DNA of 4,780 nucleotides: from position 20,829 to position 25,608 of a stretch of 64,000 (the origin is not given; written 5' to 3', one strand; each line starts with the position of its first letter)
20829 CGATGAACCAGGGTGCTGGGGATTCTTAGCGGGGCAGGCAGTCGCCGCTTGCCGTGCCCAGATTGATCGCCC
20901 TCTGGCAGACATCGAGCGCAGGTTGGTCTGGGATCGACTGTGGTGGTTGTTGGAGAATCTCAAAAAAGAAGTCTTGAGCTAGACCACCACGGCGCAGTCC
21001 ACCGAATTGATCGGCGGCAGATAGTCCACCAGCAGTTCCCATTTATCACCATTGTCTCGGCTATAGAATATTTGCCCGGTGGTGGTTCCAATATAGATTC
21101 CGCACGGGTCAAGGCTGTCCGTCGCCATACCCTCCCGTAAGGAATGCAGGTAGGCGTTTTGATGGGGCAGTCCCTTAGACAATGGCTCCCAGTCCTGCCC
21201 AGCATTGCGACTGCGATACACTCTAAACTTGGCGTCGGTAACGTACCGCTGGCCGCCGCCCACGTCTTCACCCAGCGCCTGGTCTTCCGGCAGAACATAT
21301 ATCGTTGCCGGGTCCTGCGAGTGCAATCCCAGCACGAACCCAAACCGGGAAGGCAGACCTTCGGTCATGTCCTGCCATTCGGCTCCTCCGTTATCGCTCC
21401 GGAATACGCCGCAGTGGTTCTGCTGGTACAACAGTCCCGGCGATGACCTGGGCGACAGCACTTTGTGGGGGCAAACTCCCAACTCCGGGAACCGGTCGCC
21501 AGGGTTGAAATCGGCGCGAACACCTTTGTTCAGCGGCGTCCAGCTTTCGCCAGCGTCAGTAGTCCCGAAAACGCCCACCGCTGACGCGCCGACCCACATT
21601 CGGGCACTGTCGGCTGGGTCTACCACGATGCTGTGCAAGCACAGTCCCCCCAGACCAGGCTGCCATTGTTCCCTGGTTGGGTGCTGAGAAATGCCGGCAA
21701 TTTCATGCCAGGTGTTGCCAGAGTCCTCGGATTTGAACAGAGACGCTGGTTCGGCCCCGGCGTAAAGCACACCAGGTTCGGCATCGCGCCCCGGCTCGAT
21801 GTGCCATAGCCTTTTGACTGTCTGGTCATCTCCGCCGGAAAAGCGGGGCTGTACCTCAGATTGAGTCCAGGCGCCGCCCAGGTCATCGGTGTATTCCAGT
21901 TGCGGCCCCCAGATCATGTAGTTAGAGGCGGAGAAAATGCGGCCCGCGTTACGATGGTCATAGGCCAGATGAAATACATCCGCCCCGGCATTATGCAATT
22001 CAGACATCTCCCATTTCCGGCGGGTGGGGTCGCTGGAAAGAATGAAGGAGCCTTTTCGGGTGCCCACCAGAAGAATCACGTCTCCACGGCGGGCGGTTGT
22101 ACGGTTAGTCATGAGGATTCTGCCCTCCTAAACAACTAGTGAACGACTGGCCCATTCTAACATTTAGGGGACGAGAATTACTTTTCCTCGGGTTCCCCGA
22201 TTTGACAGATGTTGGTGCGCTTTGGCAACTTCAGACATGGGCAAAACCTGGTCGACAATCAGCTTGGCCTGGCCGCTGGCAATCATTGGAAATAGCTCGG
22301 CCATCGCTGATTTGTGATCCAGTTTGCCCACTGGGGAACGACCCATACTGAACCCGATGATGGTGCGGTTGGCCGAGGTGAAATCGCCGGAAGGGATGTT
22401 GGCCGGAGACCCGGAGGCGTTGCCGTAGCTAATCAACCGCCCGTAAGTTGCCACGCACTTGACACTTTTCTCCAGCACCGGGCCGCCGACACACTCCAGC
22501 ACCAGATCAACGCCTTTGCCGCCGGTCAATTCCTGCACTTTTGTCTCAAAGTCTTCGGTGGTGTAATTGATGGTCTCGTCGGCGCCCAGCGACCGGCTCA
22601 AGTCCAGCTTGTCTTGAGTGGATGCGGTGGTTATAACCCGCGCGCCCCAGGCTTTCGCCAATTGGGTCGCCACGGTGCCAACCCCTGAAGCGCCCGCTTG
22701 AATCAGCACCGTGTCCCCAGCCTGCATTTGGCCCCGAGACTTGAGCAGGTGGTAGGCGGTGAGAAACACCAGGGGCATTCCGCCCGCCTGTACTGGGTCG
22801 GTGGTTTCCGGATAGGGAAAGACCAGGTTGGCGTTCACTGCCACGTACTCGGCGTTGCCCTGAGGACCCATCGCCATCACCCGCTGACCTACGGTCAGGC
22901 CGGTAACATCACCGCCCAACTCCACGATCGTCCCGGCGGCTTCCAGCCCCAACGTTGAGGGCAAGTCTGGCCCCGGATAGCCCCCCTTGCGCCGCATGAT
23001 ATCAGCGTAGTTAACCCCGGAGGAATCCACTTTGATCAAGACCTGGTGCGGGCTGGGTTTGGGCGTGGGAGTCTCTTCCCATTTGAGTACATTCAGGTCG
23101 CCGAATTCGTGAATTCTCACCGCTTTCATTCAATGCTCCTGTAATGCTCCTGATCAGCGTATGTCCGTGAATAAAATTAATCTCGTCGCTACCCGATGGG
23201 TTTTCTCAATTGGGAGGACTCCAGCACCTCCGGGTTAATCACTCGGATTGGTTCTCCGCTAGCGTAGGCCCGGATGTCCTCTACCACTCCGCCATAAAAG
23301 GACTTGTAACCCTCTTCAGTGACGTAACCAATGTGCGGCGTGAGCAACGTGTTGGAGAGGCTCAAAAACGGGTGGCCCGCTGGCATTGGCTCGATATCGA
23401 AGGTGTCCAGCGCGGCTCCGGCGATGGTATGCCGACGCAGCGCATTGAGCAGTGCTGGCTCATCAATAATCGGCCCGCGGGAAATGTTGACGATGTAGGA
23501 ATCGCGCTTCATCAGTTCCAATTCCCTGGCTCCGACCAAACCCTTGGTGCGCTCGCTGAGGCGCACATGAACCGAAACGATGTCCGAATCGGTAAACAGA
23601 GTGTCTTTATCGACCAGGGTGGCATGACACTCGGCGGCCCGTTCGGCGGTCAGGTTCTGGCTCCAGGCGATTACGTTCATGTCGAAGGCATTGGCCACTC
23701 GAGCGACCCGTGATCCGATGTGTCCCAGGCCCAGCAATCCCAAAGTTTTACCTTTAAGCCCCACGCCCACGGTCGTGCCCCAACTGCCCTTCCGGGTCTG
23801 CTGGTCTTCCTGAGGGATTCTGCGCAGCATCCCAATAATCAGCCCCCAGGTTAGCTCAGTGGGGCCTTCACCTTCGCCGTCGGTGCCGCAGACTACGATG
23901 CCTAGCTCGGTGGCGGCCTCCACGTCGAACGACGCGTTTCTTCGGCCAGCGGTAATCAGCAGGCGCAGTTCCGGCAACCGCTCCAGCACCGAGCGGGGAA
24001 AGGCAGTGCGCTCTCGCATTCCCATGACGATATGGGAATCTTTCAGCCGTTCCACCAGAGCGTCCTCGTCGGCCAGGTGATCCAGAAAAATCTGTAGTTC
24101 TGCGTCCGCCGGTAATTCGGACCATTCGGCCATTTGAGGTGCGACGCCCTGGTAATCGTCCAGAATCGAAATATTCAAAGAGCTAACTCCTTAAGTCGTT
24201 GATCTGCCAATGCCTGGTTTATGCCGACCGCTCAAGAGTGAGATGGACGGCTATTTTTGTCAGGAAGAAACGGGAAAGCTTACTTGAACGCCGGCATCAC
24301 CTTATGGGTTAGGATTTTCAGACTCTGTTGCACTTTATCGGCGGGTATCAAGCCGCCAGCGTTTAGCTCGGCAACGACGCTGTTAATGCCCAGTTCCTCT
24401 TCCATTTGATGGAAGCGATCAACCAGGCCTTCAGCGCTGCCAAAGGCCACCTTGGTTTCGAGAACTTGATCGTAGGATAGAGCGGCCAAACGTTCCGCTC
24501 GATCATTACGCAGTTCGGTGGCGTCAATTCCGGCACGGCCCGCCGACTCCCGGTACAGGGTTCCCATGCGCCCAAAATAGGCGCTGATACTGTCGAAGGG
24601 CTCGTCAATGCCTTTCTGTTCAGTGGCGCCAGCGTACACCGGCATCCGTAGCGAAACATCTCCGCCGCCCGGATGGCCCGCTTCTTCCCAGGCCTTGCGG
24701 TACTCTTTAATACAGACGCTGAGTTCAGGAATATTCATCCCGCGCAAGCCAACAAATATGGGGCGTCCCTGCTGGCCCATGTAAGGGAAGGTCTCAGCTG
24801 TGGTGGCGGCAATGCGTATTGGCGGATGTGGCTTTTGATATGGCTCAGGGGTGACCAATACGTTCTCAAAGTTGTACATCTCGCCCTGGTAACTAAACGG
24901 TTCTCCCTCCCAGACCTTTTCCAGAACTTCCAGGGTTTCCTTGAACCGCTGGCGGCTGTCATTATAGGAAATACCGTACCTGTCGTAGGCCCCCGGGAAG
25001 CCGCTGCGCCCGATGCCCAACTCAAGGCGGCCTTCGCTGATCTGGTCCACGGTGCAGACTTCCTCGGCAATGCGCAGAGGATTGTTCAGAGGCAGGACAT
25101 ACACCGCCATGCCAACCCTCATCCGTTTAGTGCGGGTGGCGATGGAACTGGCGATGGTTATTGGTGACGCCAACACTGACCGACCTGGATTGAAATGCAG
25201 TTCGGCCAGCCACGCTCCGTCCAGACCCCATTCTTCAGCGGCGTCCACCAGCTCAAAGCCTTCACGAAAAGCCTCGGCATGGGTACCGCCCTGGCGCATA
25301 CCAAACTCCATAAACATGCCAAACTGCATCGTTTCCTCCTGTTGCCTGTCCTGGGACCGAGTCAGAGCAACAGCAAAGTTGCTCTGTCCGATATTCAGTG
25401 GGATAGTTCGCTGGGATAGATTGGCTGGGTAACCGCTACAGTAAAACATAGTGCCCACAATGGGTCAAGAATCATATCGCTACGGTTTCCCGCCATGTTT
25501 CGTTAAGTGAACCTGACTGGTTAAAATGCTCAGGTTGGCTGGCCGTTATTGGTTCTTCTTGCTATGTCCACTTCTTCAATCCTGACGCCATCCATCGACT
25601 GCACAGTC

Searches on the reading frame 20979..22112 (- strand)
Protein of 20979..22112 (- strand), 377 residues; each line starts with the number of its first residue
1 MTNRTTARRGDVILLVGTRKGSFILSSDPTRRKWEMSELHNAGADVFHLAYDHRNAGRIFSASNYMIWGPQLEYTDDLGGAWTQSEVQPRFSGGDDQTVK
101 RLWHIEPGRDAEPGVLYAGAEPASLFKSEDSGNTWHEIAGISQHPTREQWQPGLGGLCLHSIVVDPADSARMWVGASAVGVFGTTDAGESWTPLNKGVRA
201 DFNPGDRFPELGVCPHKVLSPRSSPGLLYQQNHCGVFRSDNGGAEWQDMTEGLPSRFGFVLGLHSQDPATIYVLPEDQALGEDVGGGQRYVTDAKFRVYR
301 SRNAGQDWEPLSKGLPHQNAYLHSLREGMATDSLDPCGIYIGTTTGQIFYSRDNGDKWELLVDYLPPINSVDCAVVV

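Call 45: search_protein_families(library=pfam, proteins=[window:20979-22112:-], max_evalue=0.00001)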
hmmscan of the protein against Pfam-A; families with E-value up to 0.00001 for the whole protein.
window:20979-22112:- (377 aa): 2 families
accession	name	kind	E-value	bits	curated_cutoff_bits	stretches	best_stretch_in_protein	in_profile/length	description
PF15902.12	Sortilin-Vps10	-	3.1e-11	43.1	33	0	124-253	2-116/446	Sortilin, neurotensin receptor 3,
PF02012.26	BNR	-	1e-05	25.2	27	0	349-359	1-11/12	BNR/Asp-box repeat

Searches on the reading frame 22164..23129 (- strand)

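Call 45: search_protein_families(library=pfam, proteins=[window:22164-23129:-], max_evalue=0.00001)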
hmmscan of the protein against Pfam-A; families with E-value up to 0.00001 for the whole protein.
window:22164-23129:- (321 aa): 3 families
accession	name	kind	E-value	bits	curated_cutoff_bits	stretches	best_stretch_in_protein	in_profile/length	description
PF00107.32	ADH_zinc_N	-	1.8e-33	115.6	31.8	1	149-264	1-116/129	Zinc-binding dehydrogenase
PF13602.12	ADH_zinc_N_2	-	3.3e-29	102.9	27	1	181-319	1-134/134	Zinc-binding dehydrogenase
PF08240.17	ADH_N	-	6.5e-18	65.3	23.5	1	27-106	2-102/104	Alcohol dehydrogenase GroES-like domain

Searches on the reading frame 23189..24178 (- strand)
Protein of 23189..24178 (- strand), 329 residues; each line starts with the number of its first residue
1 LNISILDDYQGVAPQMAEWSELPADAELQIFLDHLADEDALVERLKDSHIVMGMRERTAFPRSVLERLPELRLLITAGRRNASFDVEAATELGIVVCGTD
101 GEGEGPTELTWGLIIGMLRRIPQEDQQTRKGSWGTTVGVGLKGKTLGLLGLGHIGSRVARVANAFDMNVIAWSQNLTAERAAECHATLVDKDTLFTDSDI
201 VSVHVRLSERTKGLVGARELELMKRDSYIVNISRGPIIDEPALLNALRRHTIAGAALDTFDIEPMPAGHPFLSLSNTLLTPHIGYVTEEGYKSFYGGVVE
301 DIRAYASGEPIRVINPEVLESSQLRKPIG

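Call 45: search_protein_families(library=pfam, proteins=[window:23189-24178:-], max_evalue=0.00001)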
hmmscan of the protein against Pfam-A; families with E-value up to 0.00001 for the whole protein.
window:23189-24178:- (329 aa): 2 families
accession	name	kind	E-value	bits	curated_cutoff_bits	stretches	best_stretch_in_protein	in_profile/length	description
PF02826.25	2-Hacid_dh_C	-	1e-57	194.8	25.1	1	112-284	2-178/178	D-isomer specific 2-hydroxyacid dehydrogenase, NAD binding domain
PF00389.36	2-Hacid_dh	-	1.2e-09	38.3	24.6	1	34-311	26-129/134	D-isomer specific 2-hydroxyacid dehydrogenase, catalytic domain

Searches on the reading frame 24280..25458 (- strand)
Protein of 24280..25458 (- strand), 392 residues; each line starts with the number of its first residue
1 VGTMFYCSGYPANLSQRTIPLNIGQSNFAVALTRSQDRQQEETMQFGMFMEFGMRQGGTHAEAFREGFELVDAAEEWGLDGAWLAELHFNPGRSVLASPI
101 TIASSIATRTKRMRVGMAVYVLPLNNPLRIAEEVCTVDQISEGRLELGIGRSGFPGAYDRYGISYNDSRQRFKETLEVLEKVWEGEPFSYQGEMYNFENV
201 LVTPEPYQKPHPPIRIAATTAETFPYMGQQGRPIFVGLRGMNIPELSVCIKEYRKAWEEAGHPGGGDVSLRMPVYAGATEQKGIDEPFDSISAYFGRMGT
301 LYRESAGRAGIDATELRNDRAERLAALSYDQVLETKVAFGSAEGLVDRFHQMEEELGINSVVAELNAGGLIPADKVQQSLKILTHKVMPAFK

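Call 45: search_protein_families(library=pfam, proteins=[window:24280-25458:-], max_evalue=0.00001)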
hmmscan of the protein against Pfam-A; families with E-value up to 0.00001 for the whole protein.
window:24280-25458:- (392 aa): 1 family
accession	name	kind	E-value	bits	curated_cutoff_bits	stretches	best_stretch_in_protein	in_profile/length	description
PF00296.26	Bac_luciferase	-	1e-61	209.5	27.9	1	44-358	1-312/314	Luciferase-like monooxygenase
